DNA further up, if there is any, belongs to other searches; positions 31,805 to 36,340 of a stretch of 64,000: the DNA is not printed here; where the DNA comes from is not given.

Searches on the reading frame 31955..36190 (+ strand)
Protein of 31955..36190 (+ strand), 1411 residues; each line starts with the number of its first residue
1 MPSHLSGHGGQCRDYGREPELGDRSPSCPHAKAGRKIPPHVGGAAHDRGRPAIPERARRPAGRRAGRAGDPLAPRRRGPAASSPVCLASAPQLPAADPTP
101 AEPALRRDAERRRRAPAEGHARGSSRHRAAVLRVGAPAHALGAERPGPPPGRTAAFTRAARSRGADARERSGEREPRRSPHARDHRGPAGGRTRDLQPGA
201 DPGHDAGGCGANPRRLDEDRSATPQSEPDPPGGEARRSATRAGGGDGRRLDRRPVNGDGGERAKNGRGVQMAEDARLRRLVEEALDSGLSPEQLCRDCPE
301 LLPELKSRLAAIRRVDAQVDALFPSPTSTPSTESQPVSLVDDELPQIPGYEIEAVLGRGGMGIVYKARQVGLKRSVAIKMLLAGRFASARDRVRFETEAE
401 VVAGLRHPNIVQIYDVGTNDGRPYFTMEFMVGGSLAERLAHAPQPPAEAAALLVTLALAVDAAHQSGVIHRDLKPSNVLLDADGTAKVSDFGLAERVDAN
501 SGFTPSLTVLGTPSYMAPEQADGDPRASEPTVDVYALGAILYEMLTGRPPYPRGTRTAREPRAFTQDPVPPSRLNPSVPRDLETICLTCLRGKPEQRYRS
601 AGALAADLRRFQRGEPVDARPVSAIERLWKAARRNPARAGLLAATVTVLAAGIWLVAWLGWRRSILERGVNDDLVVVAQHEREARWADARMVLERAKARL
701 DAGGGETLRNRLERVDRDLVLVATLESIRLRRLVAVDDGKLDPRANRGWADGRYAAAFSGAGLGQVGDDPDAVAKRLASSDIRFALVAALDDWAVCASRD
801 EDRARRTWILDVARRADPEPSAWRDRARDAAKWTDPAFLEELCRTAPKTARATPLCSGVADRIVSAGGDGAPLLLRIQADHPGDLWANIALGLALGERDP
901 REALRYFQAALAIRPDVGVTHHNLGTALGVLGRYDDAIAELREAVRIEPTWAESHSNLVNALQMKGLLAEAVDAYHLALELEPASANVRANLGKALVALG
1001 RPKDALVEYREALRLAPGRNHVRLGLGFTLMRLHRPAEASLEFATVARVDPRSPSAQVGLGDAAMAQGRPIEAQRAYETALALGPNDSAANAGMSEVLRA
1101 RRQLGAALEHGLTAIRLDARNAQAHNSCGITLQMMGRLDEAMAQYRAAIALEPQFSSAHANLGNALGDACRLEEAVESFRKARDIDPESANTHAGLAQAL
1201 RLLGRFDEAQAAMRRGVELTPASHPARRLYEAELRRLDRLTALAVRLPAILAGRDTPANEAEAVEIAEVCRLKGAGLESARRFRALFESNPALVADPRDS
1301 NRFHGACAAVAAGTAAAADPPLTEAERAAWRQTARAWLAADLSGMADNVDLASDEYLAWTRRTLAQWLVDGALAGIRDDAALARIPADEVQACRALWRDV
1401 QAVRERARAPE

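Call 33: search_protein_families(library=pfam, proteins=[window:31955-36190:+], max_evalue=0.001)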
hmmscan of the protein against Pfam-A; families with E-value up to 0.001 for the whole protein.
window:31955-36190:+ (1411 aa): 18 families
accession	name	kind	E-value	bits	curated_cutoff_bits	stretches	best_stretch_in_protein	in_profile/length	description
PF00069.31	Pkinase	-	1.7e-49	169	31.7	1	350-601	1-255/263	Protein kinase domain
PF07719.23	TPR_2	-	6.2e-44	144.9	27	4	1056-1087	3-34/34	Tetratricopeptide repeat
PF00515.34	TPR_1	-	2.4e-38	128.9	27.8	2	1158-1188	3-33/34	Tetratricopeptide repeat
PF13414.12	TPR_11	-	2.2e-36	123.7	26.8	4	1136-1166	8-38/42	TPR repeat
PF07714.23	PK_Tyr_Ser-Thr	-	1.3e-33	116.9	23.1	1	352-598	3-249/258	Protein tyrosine and serine/threonine kinase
PF14559.12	TPR_19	-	1.6e-30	105.7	25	3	1171-1225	6-60/68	Tetratricopeptide repeat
PF13181.12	TPR_8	-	5.4e-26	88.9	25.7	0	1193-1222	4-33/34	Tetratricopeptide repeat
PF13431.12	TPR_17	-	5e-24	83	24.4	0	906-939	1-34/34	Tetratricopeptide repeat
PF13424.12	TPR_12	-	1.1e-23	83.6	30.1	2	1158-1219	5-74/77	Tetratricopeptide repeat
PF13428.12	TPR_14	-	9.2e-19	66.5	23.5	0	1192-1230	3-41/44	Tetratricopeptide repeat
PF13432.12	TPR_16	-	2.7e-16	60.1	32.7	2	1135-1190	10-65/65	Tetratricopeptide repeat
PF23914.1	TPR_CcmH_CycH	-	5.9e-10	39.6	42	0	1058-1151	54-150/158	Cytochrome c-type biogenesis protein H TPR domain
PF13374.12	TPR_10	-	1.1e-09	38.4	27.5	0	986-1015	2-31/42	Tetratricopeptide repeat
PF24575.1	TPR_Slam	-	4e-09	37.3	35.2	0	1129-1179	54-104/104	Surface lipoprotein assembly modifier, N-terminal TPR repeats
PF13176.12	TPR_7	-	7.4e-08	32.3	27.9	0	897-917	12-32/36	Tetratricopeptide repeat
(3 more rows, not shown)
